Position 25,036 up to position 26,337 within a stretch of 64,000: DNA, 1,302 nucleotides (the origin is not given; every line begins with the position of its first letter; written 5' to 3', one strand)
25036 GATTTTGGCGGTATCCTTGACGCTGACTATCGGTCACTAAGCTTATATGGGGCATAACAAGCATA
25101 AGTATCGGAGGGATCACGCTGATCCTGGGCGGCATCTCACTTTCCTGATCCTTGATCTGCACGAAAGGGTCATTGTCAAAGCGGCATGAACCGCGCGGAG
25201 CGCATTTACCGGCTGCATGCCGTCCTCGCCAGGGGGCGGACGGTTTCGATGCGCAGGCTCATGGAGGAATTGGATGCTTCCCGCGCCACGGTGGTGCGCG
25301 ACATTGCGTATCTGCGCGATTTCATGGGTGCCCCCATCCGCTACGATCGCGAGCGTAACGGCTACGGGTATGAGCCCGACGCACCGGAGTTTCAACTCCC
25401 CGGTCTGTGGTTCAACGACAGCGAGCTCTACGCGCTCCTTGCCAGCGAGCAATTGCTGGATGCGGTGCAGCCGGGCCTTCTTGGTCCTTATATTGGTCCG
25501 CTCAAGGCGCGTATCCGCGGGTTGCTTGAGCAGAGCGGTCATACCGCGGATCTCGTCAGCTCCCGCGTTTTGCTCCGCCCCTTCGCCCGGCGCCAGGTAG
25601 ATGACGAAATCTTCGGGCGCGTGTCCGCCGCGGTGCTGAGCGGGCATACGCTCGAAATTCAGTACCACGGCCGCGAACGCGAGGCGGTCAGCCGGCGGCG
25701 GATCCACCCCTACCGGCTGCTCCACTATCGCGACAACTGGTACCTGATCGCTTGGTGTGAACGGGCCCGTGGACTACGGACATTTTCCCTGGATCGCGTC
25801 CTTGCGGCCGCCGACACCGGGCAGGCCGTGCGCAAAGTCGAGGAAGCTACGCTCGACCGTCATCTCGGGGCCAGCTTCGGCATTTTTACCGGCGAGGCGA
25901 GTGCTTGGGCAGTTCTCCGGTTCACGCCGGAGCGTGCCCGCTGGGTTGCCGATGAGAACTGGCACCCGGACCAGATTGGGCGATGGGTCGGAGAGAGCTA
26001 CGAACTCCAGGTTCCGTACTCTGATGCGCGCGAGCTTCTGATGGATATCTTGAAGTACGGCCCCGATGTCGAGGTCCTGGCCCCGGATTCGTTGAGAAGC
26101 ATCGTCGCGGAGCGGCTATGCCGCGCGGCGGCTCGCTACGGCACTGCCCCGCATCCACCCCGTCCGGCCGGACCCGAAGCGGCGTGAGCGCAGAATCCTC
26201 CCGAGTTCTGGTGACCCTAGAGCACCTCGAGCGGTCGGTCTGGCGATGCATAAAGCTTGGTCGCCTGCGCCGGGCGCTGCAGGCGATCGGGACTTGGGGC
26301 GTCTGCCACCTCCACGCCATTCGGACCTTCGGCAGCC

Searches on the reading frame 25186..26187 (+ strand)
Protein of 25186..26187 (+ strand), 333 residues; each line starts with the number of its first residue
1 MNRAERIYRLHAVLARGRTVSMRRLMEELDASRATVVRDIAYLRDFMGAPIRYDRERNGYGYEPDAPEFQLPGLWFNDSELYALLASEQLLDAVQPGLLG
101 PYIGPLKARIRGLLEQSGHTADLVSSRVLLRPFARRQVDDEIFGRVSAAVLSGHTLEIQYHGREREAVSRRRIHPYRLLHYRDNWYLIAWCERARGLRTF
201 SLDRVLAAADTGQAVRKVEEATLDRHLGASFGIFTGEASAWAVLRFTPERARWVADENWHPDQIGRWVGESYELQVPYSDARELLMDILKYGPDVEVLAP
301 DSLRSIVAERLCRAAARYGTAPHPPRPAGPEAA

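Call 9: search_protein_families(library=ncbifam, proteins=[window:25186-26187:+])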
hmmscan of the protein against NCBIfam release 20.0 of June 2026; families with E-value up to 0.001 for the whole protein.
window:25186-26187:+ (333 aa): 0 families

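Call 10: search_protein_families(library=pfam, proteins=[window:25186-26187:+])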
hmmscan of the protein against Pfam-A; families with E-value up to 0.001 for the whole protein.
window:25186-26187:+ (333 aa): 4 families
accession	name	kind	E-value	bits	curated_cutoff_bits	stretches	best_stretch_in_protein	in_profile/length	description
PF13280.12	WYL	-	5.4e-21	74.8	21.8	1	141-207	1-67/70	WYL domain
PF25583.1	WCX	-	3.3e-14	53.4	23.9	1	241-314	4-75/76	WCX domain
PF08279.18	HTH_11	-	6.7e-08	32.7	25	1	11-60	6-54/55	HTH domain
PF08220.18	HTH_DeoR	-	0.00097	19.3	21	0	6-44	1-39/57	DeoR-like helix-turn-helix domain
